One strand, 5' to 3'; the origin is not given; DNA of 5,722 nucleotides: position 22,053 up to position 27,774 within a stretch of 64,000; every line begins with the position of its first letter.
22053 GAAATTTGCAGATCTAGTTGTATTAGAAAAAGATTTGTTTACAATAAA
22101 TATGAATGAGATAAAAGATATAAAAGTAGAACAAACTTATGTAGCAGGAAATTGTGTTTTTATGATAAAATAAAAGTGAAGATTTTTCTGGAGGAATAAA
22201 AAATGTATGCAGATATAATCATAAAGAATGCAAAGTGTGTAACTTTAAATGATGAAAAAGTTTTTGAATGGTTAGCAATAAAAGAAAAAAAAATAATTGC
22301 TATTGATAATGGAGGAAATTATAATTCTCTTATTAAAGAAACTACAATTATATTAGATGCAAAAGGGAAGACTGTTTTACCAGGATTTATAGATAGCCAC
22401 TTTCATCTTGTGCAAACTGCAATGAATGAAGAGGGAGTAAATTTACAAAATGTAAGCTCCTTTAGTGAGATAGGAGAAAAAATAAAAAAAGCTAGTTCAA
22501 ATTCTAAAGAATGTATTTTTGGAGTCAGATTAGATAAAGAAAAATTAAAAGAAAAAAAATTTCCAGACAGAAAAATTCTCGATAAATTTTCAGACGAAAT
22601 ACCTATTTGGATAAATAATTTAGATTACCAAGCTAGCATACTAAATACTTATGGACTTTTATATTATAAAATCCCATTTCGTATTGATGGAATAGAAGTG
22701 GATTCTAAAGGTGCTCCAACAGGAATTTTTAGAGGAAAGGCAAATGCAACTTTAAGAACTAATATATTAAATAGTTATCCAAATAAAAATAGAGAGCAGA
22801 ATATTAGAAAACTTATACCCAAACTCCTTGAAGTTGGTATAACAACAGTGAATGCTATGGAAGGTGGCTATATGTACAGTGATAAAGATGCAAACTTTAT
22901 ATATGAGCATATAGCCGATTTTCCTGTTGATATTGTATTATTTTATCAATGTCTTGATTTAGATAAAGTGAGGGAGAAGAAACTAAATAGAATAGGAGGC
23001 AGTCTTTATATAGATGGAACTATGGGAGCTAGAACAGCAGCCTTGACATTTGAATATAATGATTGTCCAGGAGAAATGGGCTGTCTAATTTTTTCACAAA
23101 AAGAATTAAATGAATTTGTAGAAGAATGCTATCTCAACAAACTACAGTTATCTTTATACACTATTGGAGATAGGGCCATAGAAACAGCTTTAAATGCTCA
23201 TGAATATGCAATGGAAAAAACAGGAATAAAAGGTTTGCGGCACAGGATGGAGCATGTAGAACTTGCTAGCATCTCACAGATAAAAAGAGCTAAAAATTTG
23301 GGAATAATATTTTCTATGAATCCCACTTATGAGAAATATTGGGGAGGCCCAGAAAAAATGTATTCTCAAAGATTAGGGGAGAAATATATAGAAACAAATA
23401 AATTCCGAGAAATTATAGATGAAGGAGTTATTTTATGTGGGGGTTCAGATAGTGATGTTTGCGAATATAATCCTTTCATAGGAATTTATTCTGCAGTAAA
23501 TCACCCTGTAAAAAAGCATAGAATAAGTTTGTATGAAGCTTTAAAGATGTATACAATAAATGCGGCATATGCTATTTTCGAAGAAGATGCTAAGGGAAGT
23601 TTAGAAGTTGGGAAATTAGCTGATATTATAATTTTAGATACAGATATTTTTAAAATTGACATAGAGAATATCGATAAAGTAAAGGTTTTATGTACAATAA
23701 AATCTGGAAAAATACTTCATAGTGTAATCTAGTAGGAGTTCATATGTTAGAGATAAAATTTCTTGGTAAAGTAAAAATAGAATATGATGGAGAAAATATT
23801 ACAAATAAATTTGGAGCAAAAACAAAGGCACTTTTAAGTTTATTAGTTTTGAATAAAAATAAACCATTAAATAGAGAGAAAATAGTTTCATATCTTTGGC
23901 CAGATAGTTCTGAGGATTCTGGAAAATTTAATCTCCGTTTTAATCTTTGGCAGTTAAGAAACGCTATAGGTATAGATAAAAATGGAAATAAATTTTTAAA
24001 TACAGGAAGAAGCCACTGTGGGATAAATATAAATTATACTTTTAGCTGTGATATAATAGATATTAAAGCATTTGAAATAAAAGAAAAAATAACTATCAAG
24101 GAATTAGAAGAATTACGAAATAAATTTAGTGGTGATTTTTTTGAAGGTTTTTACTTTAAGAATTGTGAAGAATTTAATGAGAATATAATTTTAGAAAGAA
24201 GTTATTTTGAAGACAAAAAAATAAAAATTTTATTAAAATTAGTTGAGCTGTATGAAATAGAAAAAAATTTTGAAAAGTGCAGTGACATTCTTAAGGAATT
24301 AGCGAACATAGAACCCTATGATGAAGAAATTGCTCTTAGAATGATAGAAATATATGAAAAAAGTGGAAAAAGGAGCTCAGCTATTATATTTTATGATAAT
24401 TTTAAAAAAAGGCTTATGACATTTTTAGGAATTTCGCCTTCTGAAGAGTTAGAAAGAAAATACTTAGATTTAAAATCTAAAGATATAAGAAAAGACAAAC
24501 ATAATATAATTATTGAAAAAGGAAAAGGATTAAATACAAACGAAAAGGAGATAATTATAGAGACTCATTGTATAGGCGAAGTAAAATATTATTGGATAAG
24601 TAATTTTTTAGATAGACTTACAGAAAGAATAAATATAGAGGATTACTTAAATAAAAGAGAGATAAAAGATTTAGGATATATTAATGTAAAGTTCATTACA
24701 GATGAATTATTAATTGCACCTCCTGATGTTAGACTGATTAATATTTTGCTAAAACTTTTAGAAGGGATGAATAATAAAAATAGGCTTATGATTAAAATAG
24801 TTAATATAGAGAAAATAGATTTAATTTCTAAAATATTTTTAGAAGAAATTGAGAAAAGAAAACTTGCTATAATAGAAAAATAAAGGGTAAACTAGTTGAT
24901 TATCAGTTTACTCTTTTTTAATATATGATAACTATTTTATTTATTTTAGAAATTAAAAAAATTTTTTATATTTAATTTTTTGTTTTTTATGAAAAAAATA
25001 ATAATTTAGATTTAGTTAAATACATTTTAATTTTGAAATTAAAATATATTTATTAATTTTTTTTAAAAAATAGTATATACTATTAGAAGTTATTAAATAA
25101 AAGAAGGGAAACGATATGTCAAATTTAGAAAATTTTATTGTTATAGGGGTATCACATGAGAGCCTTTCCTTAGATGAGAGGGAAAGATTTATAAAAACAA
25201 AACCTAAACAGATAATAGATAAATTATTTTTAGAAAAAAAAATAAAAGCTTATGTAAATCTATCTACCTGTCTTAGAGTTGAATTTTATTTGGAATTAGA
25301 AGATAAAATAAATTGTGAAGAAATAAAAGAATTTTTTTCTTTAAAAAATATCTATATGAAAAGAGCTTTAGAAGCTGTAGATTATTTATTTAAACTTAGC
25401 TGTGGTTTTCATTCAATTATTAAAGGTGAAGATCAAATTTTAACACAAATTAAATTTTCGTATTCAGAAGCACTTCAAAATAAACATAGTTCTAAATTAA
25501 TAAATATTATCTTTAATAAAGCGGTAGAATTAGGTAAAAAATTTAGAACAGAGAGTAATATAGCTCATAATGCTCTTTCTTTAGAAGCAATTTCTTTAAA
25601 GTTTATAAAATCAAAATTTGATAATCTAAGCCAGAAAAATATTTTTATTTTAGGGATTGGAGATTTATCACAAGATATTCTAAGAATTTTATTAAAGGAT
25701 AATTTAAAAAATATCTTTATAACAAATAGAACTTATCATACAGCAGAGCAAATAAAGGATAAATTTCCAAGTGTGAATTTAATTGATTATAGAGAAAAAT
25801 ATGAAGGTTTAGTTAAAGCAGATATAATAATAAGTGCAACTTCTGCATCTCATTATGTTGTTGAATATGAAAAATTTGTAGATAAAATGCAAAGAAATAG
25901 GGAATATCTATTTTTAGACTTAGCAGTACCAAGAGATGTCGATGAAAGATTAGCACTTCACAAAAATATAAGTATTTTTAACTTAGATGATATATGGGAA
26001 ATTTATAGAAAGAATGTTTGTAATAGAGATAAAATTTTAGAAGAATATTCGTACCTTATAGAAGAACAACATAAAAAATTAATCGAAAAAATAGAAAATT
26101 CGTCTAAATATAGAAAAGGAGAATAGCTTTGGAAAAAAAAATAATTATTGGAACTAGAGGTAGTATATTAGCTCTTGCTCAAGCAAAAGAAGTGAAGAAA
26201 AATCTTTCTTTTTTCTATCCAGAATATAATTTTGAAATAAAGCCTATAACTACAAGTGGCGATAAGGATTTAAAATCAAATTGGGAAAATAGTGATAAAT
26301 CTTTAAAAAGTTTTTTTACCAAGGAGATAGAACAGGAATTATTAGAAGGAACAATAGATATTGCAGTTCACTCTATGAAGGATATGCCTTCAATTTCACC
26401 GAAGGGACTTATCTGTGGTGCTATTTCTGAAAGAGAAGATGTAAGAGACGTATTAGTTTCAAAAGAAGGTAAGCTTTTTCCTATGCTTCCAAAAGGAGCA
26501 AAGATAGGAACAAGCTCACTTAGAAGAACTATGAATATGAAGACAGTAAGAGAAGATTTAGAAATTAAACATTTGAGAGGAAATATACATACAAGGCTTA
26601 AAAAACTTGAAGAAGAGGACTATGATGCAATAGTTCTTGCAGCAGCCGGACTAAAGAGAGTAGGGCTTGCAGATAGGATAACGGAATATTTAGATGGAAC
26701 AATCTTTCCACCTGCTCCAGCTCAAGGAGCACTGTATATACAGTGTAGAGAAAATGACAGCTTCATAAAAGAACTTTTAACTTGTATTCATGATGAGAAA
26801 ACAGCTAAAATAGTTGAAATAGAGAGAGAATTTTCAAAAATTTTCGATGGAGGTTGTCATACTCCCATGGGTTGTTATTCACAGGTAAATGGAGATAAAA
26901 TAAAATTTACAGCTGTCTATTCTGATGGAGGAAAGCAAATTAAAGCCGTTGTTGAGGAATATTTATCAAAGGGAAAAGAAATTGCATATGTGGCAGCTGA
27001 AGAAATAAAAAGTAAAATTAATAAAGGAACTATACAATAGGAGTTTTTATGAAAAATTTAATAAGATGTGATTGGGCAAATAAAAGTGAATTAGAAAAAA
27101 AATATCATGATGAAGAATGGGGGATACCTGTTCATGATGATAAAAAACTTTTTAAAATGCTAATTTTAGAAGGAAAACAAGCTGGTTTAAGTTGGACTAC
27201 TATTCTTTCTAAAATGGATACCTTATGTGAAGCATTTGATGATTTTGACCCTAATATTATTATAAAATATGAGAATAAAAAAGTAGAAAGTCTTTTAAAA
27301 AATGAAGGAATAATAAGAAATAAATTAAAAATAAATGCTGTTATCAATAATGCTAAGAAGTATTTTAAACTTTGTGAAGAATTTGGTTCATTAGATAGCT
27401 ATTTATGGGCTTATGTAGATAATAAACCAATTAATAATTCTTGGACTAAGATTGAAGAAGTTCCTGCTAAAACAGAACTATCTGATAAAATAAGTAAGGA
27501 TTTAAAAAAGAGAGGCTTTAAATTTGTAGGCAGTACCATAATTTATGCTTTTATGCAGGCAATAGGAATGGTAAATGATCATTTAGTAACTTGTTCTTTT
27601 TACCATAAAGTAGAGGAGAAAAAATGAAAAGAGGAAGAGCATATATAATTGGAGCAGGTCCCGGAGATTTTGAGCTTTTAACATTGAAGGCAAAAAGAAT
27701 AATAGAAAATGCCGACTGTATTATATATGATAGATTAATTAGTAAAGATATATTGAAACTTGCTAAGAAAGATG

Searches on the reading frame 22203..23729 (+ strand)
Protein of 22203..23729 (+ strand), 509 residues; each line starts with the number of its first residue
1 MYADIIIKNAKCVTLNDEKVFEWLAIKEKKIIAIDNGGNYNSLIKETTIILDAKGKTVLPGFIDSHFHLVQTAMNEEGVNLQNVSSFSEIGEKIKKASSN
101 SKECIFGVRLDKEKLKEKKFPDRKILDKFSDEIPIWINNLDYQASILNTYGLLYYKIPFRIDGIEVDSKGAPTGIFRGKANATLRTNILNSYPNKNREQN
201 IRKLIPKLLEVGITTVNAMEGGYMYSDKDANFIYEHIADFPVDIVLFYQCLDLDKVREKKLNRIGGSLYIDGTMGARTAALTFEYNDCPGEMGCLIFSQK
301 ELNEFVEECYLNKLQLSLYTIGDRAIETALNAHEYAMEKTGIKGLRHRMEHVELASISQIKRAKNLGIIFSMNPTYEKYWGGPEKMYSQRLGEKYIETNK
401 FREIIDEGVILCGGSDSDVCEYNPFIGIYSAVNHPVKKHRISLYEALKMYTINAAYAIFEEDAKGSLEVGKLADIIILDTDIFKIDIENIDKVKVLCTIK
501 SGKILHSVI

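Call 51: search_protein_families(library=pfam, proteins=[window:22203-23729:+], max_evalue=0.0001)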
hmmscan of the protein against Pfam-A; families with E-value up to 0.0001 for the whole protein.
window:22203-23729:+ (509 aa): 2 families
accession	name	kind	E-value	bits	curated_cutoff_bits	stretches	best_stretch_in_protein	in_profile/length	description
PF07969.17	Amidohydro_3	-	4.2e-73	247.8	29.7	1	51-505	3-471/472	Amidohydrolase family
PF01979.26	Amidohydro_1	-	6.8e-22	78.6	25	1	192-505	29-345/345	Amidohydrolase family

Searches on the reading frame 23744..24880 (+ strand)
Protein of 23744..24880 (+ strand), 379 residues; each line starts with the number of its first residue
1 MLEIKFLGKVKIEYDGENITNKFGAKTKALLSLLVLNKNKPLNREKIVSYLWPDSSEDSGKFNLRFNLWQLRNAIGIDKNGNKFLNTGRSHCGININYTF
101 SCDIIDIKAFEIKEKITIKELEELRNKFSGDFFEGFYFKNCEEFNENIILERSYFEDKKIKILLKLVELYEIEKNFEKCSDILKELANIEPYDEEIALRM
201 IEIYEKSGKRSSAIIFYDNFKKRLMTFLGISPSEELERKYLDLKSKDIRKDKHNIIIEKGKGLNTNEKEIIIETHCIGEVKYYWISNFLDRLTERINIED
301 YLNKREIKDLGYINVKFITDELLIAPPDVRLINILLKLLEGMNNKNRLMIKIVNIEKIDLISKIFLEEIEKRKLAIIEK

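Call 51: search_protein_families(library=pfam, proteins=[window:23744-24880:+], max_evalue=0.0001)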
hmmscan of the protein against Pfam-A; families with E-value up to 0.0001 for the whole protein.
window:23744-24880:+ (379 aa): 2 families
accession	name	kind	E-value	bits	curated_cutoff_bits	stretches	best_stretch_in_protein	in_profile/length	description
PF03704.23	BTAD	-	1.2e-07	32.6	22.1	1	133-239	36-141/146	Bacterial transcriptional activator domain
PF00486.34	Trans_reg_C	-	3.8e-05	24.1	26.2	1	25-89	8-71/77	Transcriptional regulatory protein, C terminal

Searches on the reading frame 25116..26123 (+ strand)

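Call 51: search_protein_families(library=pfam, proteins=[window:25116-26123:+], max_evalue=0.0001)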
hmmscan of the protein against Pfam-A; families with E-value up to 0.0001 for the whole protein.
window:25116-26123:+ (336 aa): 2 families
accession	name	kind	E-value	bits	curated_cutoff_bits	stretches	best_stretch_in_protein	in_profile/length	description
PF01488.26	Shikimate_DH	-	2.8e-30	105.7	24.3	1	164-296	3-138/138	Shikimate / quinate 5-dehydrogenase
PF05201.20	GlutR_N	-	2.8e-28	99.1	27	1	10-146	1-150/151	Glutamyl-tRNAGlu reductase, N-terminal domain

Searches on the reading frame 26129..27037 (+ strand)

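Call 51: search_protein_families(library=pfam, proteins=[window:26129-27037:+], max_evalue=0.0001)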
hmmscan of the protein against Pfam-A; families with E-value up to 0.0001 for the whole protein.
window:26129-27037:+ (303 aa): 2 families
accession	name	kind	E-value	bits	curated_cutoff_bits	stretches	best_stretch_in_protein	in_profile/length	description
PF01379.25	Porphobil_deam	-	1.2e-76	257.3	22.1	1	5-214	1-206/207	Porphobilinogen deaminase, dipyromethane cofactor binding domain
PF03900.20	Porphobil_deamC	-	6.4e-09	36.5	26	1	228-287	3-66/74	Porphobilinogen deaminase, C-terminal domain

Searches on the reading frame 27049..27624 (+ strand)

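Call 52: search_protein_families(library=pfam, proteins=[window:27049-27624:+], max_evalue=0.0001)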
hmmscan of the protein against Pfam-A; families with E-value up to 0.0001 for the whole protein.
window:27049-27624:+ (192 aa): 1 family
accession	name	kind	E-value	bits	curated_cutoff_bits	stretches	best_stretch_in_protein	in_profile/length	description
PF03352.18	Adenine_glyco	-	1.4e-80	269.8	25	1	9-184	1-175/177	Methyladenine glycosylase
